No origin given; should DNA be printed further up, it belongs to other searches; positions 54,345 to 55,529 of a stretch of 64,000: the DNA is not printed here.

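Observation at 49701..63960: Expanded SipW/TasA-type fibre operon (about 14 kb, ten co-directional genes) that also encodes a McrB-family GTPase pair and a degenerate GGDEF-EAL membrane protein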

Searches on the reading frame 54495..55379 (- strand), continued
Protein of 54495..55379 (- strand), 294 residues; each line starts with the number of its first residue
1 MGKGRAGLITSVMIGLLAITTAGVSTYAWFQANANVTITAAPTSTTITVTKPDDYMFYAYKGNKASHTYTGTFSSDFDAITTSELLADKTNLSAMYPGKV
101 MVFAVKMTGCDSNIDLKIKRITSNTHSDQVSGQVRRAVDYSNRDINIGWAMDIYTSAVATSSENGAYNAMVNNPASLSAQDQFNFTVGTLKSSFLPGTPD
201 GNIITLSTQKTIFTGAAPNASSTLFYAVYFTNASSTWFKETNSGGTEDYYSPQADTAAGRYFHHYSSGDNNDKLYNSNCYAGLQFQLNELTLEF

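Call 92: search_protein_families(library=ncbifam, proteins=[L010:5602-6450:+, L008:6455-7303:+, L005:704-1567:+, L001:6442-7314:+, L009:6113-7018:+, L007:6213-7247:+], max_evalue=0.01)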
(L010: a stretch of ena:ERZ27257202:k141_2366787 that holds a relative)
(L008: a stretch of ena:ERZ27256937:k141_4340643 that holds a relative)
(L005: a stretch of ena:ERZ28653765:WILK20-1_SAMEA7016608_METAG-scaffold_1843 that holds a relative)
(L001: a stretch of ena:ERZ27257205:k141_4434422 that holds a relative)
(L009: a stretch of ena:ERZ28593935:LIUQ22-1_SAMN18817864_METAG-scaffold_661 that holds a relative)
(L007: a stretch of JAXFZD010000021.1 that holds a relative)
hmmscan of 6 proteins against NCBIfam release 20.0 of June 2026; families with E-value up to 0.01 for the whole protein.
L010:5602-6450:+ (282 aa): 2 families
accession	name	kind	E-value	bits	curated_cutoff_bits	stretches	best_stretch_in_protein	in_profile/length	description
NF046067.1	SigPepSipWBacil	equivalog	1.3e-05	24.8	190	1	5-96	2-82/189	signal peptidase I SipW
TIGR02228.1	sigpep_I_arch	equivalog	2.1e-05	24.4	51.85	1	105-185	63-137/158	signal peptidase I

L008:6455-7303:+ (282 aa): 2 families
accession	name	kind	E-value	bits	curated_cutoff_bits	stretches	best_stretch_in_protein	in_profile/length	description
NF046067.1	SigPepSipWBacil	equivalog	0.00017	21.3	190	0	5-90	2-76/189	signal peptidase I SipW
TIGR02228.1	sigpep_I_arch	equivalog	0.00032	20.6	51.85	1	105-185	63-137/158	signal peptidase I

L005:704-1567:+ (287 aa): 3 families
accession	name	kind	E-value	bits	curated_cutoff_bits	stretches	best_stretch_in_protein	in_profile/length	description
NF046067.1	SigPepSipWBacil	equivalog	1.1e-07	31.6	190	1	6-222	2-177/189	signal peptidase I SipW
TIGR02228.1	sigpep_I_arch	equivalog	2.7e-07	30.6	51.85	1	92-188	56-145/158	signal peptidase I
NF009992.0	PRK13461.1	equivalog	0.00054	19.6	127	1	199-285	19-100/159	F0F1 ATP synthase subunit B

L001:6442-7314:+ (290 aa): 3 families
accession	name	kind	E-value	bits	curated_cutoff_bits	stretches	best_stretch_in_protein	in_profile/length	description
NF046067.1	SigPepSipWBacil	equivalog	1.8e-07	30.9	190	1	6-146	2-112/189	signal peptidase I SipW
TIGR02228.1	sigpep_I_arch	equivalog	1.1e-06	28.6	51.85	1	13-176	5-133/158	signal peptidase I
NF053738.1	S2SprSpoIIQBc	equivalog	0.0015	18.2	250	1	188-265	22-96/232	stage II sporulation protein SpoIIQ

L009:6113-7018:+ (301 aa): 2 families
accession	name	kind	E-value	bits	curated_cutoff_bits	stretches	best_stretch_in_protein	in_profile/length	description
TIGR02228.1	sigpep_I_arch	equivalog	1.2e-10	41.4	51.85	1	111-179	59-124/158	signal peptidase I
NF046067.1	SigPepSipWBacil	equivalog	3.6e-07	30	190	1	8-60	2-50/189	signal peptidase I SipW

L007:6213-7247:+ (344 aa): 1 family
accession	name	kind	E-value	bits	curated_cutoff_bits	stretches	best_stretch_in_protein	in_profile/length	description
NF046067.1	SigPepSipWBacil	equivalog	0.0043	16.6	190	1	3-96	2-86/189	signal peptidase I SipW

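Call 117: search_protein_families(library=pfam, proteins=[L008:1534-2412:+, L010:651-1544:+, L001:1464-2417:+, L009:1230-2117:+, L007:849-1739:+, L010:14093-14701:+, L003:15563-16132:+, L008:15573-16040:+], max_evalue=0.01)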
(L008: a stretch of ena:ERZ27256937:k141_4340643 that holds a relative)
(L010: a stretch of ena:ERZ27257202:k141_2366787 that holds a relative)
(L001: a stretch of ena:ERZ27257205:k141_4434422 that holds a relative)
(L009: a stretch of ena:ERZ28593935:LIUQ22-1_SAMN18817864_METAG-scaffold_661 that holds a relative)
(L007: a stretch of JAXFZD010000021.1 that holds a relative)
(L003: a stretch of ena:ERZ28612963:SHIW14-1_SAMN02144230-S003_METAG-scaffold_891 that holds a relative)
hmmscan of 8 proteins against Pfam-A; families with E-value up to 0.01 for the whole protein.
L008:1534-2412:+ (292 aa): 1 family
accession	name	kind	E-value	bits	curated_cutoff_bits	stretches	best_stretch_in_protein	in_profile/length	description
PF24353.1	DUF7513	-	0.0087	16.4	27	0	37-113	3-73/81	Domain of unknown function (DUF7513)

L010:651-1544:+ (297 aa): 0 families

L001:1464-2417:+ (317 aa): 0 families

L009:1230-2117:+ (295 aa): 0 families

L007:849-1739:+ (296 aa): 0 families

L010:14093-14701:+ (202 aa): 0 families

L003:15563-16132:+ (189 aa): 0 families

L008:15573-16040:+ (155 aa): 0 families
